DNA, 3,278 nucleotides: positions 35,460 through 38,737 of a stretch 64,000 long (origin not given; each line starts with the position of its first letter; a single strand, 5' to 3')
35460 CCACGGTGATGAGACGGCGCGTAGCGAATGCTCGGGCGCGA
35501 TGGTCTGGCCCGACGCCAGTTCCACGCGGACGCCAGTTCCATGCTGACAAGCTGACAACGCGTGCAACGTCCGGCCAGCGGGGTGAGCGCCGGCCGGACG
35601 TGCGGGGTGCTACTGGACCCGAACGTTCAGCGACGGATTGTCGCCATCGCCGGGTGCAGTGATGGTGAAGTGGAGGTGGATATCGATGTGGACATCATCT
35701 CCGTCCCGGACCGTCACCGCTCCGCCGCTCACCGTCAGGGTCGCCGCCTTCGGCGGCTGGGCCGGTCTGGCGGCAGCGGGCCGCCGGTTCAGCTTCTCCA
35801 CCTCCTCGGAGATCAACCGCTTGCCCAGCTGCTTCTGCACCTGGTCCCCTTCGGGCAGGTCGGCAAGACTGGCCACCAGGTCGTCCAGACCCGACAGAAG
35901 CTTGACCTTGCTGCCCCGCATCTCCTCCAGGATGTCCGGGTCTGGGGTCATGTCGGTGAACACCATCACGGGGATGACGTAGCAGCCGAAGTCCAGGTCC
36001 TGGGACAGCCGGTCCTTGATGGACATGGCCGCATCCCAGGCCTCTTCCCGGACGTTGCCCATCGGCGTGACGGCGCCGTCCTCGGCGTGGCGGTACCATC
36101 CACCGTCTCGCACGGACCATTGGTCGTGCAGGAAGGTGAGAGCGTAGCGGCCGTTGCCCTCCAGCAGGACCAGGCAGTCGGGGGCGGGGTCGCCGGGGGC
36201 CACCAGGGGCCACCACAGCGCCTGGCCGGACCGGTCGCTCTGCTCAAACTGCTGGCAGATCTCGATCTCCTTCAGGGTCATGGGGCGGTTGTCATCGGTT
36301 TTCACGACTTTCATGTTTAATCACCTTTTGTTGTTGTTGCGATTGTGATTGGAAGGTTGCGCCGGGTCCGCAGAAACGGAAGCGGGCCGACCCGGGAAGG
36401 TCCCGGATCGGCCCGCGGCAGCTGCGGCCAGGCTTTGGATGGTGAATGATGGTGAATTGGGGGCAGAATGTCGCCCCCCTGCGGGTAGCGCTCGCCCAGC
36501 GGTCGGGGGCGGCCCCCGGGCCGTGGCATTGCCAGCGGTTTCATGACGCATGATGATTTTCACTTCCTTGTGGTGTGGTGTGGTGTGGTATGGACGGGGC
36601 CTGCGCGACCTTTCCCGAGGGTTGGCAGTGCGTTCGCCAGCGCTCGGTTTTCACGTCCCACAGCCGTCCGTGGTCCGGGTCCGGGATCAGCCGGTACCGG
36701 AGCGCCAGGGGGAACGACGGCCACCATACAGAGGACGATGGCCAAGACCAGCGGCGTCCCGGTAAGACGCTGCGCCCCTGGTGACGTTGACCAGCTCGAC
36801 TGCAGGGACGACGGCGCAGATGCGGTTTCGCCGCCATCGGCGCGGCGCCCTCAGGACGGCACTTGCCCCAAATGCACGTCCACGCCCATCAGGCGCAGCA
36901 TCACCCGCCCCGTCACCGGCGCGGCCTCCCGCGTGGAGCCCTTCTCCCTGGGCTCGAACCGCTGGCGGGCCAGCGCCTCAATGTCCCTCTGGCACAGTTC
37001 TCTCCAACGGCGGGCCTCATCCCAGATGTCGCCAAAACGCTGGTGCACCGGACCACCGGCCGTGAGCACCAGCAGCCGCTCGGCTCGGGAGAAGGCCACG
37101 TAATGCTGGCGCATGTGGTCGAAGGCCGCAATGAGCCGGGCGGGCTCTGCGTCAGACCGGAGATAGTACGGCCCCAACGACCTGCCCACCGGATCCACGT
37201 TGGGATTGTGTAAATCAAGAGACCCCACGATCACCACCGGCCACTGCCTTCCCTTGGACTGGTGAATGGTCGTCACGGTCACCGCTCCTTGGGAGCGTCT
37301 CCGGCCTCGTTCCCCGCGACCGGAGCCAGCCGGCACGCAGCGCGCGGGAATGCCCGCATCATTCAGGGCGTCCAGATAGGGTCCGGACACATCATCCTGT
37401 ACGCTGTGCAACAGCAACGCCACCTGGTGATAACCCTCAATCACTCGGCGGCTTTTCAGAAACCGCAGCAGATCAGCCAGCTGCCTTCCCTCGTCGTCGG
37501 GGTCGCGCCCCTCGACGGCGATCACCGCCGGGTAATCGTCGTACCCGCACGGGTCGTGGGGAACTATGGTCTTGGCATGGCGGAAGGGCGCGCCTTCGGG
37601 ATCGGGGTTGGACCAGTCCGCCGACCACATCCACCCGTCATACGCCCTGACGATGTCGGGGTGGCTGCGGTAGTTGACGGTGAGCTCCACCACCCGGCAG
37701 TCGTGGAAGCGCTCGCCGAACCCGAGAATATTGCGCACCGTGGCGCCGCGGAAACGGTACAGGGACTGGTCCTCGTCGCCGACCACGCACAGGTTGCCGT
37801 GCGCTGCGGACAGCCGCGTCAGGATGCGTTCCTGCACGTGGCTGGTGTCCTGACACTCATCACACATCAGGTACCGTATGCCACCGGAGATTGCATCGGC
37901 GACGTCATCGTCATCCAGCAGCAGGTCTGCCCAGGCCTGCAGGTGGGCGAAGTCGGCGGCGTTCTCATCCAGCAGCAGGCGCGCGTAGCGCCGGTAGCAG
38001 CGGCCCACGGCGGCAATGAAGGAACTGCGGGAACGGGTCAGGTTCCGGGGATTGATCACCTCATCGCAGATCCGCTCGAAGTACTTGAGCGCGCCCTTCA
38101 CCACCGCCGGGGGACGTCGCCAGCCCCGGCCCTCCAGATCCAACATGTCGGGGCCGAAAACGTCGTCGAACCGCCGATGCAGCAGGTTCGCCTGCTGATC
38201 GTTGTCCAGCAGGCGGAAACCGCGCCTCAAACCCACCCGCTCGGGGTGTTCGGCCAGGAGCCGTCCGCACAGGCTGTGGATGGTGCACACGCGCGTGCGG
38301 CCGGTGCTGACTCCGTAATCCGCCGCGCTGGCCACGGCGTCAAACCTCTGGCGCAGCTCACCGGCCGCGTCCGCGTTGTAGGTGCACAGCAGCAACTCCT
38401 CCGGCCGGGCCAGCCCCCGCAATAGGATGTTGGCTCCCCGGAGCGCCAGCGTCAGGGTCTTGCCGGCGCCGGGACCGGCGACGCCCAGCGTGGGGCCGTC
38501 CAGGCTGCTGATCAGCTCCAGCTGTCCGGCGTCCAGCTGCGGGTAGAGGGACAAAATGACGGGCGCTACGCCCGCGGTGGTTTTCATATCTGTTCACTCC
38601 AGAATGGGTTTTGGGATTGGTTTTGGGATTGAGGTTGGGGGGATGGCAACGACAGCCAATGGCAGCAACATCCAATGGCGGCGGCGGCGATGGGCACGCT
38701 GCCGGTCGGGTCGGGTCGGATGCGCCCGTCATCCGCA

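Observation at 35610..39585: Split Nhi-like module: NERD - UvrD-like helicase - degenerate NERD as three separate genes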

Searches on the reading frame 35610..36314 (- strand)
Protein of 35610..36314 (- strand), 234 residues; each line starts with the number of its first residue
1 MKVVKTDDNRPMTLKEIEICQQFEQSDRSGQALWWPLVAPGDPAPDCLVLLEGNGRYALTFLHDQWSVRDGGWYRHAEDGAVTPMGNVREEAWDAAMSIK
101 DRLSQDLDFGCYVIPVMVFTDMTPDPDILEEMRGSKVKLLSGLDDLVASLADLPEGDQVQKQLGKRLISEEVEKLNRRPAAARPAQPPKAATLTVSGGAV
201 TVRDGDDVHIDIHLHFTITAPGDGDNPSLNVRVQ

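Call 3: search_protein_families(library=pfam, proteins=[window:35610-36314:-], max_evalue=0.01)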
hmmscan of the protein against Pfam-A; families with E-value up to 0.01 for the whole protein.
window:35610-36314:- (234 aa): 0 families

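Call 4: search_protein_families(library=padloc, proteins=[window:35610-36314:-], max_evalue=0.01)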
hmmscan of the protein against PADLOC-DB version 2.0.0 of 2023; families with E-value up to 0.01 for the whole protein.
window:35610-36314:- (234 aa): 0 families

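Call 6: search_protein_families(library=pfam, proteins=[window:35610-36314:-], max_evalue=10)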
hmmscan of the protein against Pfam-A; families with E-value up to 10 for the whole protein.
window:35610-36314:- (234 aa): 0 families

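Call 7: search_protein_families(library=ncbifam, proteins=[window:35610-36314:-], max_evalue=10)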
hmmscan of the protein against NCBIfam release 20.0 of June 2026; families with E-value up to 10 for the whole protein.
window:35610-36314:- (234 aa): 0 families

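Call 16: find_homologous_proteins(query=window:35610-36314:-)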
Query window:35610-36314:- (234 aa): 71 proteins with E <= 0.001 among 826 candidates.
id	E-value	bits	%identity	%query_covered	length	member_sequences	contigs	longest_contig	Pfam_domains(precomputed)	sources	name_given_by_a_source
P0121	1.0e-146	505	94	100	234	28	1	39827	-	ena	-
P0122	2.3e-143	494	91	100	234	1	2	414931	-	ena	-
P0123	4.5e-143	493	93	100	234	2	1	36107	-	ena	-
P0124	1.9e-142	491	92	100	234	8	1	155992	-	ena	-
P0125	1.3e-137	475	90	100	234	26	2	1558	-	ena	-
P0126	2.3e-137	474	89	100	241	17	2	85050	-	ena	-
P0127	1.1e-136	472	87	100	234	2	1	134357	-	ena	-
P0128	1.1e-135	469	89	99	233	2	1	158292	-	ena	-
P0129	1.7e-135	468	88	100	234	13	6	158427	-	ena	-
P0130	2.0e-135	468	87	100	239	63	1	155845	-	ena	-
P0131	3.0e-135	467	88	100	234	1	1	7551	-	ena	-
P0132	5.1e-135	466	86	100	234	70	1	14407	-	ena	-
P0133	6.6e-135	466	87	100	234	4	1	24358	-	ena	-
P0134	1.2e-134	465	88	100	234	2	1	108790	-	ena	-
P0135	1.5e-134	465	86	100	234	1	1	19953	-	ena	-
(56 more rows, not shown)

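Call 32: predict_structure(alignment_id=A3)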
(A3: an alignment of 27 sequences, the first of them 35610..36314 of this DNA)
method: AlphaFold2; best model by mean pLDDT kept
length: 234 residues; sequences in the alignment: 27
mean_pLDDT: 51.6   pTM: 0.44
mean pLDDT of the five models: 51.6, 43.7, 42.9, 41.7, 41.7
residues with pLDDT >= 90: 0; 70-90: 28; 50-70: 87; < 50: 119
segments of 3 or more residues with pLDDT < 50: 1-9, 11-55, 154-164, 178-199, 201-204, 213-234
pLDDT, mean of each block of 10 residues (from residue 1): 33 41 36 32 43 49 71 73 73 66 55 60 71 67 59 44 50 50 36 43 48 47 43 38
secondary structure, 60 per line:
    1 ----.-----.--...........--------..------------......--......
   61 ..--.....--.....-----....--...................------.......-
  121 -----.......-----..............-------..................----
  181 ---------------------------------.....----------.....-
elements in order: H14-24 E47-52 E55-62 E65-69 E72-76 E82-85 H88-106 E113-119 H126-132 E138-141 H142-151 H159-176 E214-218 E229-233

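Call 78: search_protein_families(library=phrogs, proteins=[window:35610-36314:-], max_evalue=0.01)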
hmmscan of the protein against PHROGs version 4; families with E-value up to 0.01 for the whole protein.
window:35610-36314:- (234 aa): 0 families

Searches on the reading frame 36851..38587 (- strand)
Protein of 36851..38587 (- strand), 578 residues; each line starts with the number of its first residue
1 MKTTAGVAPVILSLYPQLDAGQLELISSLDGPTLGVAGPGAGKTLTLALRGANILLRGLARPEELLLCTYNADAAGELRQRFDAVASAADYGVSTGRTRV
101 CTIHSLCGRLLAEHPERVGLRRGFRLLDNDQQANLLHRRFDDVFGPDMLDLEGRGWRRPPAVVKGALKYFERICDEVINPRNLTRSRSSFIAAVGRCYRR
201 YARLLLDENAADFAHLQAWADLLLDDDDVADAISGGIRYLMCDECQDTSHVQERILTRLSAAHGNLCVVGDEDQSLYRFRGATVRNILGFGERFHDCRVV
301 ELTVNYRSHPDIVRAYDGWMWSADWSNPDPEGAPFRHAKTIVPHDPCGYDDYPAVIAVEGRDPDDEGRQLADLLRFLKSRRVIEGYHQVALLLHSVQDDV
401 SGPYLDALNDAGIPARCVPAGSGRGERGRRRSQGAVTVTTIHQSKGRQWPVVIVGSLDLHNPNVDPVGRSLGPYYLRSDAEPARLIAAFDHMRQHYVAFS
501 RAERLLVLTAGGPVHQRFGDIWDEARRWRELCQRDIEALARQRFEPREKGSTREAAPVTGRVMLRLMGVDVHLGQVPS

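Call 3: search_protein_families(library=pfam, proteins=[window:36851-38587:-], max_evalue=0.01)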
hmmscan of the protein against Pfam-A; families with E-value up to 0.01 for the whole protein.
window:36851-38587:- (578 aa): 5 families
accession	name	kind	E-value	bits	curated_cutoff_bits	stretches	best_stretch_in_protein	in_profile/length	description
PF00580.27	UvrD-helicase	-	1.2e-51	176.4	23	1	20-294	3-270/271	UvrD/REP helicase N-terminal domain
PF13245.12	AAA_19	-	5.1e-12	46.6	25.1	1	36-280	17-134/134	AAA domain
PF13538.12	UvrD_C_2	-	3.6e-07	30.4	27.4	1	436-456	2-22/52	UvrD-like helicase C-terminal domain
PF13361.12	UvrD_C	-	1.5e-05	25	25.6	1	431-509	282-346/350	UvrD-like helicase C-terminal domain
PF13604.12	AAA_30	-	0.00037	20.7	27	0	19-87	3-71/191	AAA domain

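Call 4: search_protein_families(library=padloc, proteins=[window:36851-38587:-], max_evalue=0.01)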
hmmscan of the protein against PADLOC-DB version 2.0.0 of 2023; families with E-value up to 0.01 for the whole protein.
window:36851-38587:- (578 aa): 43 families (the best 25 are shown)
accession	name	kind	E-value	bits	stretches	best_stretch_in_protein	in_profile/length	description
PDLC00114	GajB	-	5.2e-41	138.9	1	17-314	7-293/635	UrvD helicase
PDLC03802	RTasHel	-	4.2e-39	132.9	1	17-320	5-273/675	DRT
PDLC00117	GajB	-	3.1e-37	126.3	2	34-317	31-299/604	UrvD helicase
PDLC00132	GajB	-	9e-36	121.7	1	18-315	4-294/625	UrvD helicase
PDLC00127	GajB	-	4.2e-28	96.2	1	16-319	7-288/594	UrvD helicase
PDLC00112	GajB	-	9.7e-24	81.9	2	208-315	179-290/581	UrvD helicase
PDLC00119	GajB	-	3.5e-21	73.8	1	222-314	204-294/565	UrvD helicase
PDLC00129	GajB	-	7.7e-21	72.3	1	214-315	201-304/594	UrvD helicase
PDLC00121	GajB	-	9.2e-21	72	2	206-315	172-278/565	UrvD helicase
PDLC00130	GajB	-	9.3e-21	71.7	1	200-315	168-285/589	UrvD helicase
PDLC00103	GajB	-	1.3e-19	68.6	1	33-319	31-294/612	UrvD helicase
PDLC00136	GajB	-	1.7e-18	64.8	1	241-317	211-286/570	UrvD helicase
PDLC00104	GajB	-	5.3e-17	59.8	1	29-310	14-238/574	UrvD helicase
PDLC00123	GajB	-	1.2e-16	58.5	1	239-313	179-252/540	UrvD helicase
PDLC00107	GajB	-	5.9e-16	56.2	2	223-308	201-286/587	UrvD helicase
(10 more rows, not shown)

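Call 7: search_protein_families(library=ncbifam, proteins=[window:36851-38587:-], max_evalue=10)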
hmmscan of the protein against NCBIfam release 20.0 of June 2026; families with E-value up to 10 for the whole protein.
window:36851-38587:- (578 aa): 16 families
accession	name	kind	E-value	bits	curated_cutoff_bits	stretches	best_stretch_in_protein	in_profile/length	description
TIGR01073.1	pcrA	equivalog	6.1e-51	173.6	911.2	2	17-315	4-288/725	DNA helicase PcrA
NF008743.0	PRK11773.1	equivalog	2.3e-40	138.6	965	1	14-315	6-292/720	DNA helicase II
TIGR01074.1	rep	equivalog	3.2e-39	134.7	951.45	1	18-315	2-285/668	DNA helicase Rep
TIGR01075.1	uvrD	equivalog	8.6e-37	126.8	1144.45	1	17-315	4-287/715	DNA helicase II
NF008172.0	PRK10919.1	equivalog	1e-26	93.4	1168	1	18-315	3-286/673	DNA helicase Rep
TIGR02785.1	addA_Gpos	equivalog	2.1e-23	82.2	707.65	3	194-314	341-474/1234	helicase-exonuclease AddAB subunit AddA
TIGR00609.1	recB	equivalog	2e-22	79.2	696.05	3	225-315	358-450/1175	exodeoxyribonuclease V subunit beta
NF008276.0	PRK11054.1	equivalog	1.2e-21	76.9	543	2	188-308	386-504/684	DNA helicase IV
TIGR02784.1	addA_alphas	equivalog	2.9e-18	65.7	860.75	4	194-318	344-491/1138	double-strand break repair helicase AddA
NF010485.0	PRK13909.1-2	equivalog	4.2e-16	58.4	650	3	236-314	331-418/909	RecB-like helicase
NF010487.0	PRK13909.1-4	equivalog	7.1e-12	44.4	759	2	208-314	295-414/924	RecB-like helicase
NF008128.0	PRK10876.1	equivalog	2.7e-08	32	1697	1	228-316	369-457/1181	exodeoxyribonuclease V subunit beta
NF010484.0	PRK13909.1-1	equivalog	3.4e-07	28.4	1074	3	239-314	347-429/945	RecB-like helicase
NF010486.0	PRK13909.1-3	equivalog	8.9e-07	27.3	1109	2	233-311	327-414/921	RecB-like helicase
NF041464.1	HelD_BACSU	equivalog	0.00032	18.7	419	1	235-314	545-624/779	RNA polymerase recycling motor HelD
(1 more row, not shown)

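Call 10: search_solved_structures(query=window:36851-38587:-, max_evalue=0.001)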
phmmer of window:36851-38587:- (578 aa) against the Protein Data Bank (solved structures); distinct sequences matched with E-value up to 0.001: 23.
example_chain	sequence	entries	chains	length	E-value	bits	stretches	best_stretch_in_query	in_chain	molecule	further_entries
4c2u_A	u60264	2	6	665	2.6e-41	145.3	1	17-316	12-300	DNA HELICASE II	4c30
4c2t_A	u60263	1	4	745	3.8e-41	144.7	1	17-316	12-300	DNA HELICASE II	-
1pjr_A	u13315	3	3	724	3.5e-35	125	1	15-316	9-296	PCRA | ATP-DEPENDENT HELICASE PCRA | HELICASE PCRA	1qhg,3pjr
2pjr_A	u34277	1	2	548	5e-33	117.9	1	15-317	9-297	PROTEIN (HELICASE PCRA)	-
9dci_A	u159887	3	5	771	5.3e-29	104.6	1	20-316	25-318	ATP-dependent DNA helicase UvrD1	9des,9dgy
3lfu_A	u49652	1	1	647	4.7e-25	91.6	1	17-317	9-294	DNA helicase II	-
2is1_A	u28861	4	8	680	5.4e-25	91.4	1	17-317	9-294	DNA helicase II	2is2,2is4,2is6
1uaa_A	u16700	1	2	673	1.9e-21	79.6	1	18-315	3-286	PROTEIN (ATP-DEPENDENT DNA HELICASE REP.)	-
6ppu_B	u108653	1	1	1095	5.6e-17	64.9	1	11-142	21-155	UvrD/REP helicase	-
6ppr_B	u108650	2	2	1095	5.8e-17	64.8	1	11-142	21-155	UvrD/REP helicase | DNA 3'-5' helicase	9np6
1qhh_B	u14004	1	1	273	6.6e-17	64.7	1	194-317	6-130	PROTEIN (PCRA (SUBUNIT))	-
7sjr_B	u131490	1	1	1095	1.6e-16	63.4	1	11-142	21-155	DNA helicase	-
6ppj_B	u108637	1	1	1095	3.1e-16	62.5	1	11-141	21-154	UvrD/REP helicase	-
1qhh_A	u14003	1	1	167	2.6e-12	49.5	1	15-136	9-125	PROTEIN (PCRA (SUBUNIT))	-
3u44_A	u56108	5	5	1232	6.5e-10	41.6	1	238-314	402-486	ATP-dependent helicase/nuclease subunit A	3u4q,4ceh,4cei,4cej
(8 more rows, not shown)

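Call 78: search_protein_families(library=phrogs, proteins=[window:36851-38587:-], max_evalue=0.01)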
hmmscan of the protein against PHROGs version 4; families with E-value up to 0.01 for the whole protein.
window:36851-38587:- (578 aa): 2 families
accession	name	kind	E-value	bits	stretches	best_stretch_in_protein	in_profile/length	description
phrog_1967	-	DNA, RNA and nucleotide metabolism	1.7e-56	193.3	2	20-319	155-445/776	DNA helicase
phrog_25205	-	unknown function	1.2e-05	24.9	0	220-292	167-238/607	-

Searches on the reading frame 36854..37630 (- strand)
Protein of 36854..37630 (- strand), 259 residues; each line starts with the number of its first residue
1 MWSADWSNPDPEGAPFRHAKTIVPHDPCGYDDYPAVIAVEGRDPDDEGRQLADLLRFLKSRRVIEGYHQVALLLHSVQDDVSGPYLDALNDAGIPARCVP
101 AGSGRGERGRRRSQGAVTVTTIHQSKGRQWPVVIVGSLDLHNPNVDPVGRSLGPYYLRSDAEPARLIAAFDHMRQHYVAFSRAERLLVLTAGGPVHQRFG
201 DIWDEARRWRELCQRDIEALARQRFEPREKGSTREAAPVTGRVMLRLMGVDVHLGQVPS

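Call 77: search_protein_families(library=padloc, proteins=[window:36854-37630:-], max_evalue=0.1)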
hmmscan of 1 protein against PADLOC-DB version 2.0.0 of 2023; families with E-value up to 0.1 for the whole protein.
window:36854-37630:- (259 aa): 14 families
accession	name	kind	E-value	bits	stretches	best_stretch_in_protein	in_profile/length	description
PDLC00117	GajB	-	1.5e-06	25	1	110-210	508-594/604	UrvD helicase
PDLC00112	GajB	-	0.00012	18.8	1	116-200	494-566/581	UrvD helicase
PDLC00107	GajB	-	0.00032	17.4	1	116-192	479-557/587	UrvD helicase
PDLC00136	GajB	-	0.0025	14.8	1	106-191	476-547/570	UrvD helicase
PDLC00129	GajB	-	0.0039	13.8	1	113-189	508-571/594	UrvD helicase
PDLC00132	GajB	-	0.01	12.5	1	111-190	535-599/625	UrvD helicase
PDLC00104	GajB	-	0.02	11.7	0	112-135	499-522/574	UrvD helicase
PDLC00103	GajB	-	0.025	11.5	0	114-192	518-577/612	UrvD helicase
PDLC00147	GajB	-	0.04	10.8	1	164-190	586-612/637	UrvD helicase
PDLC00149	GajB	-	0.042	10.3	1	169-192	531-554/577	UrvD helicase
PDLC00130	GajB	-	0.042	10.1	1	113-190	505-567/589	UrvD helicase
PDLC00118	GajB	-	0.056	10.3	1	156-191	452-486/515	UrvD helicase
PDLC00122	GajB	-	0.084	9.8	0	118-140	424-446/502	UrvD helicase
PDLC00127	GajB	-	0.087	9.3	0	113-138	502-528/594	UrvD helicase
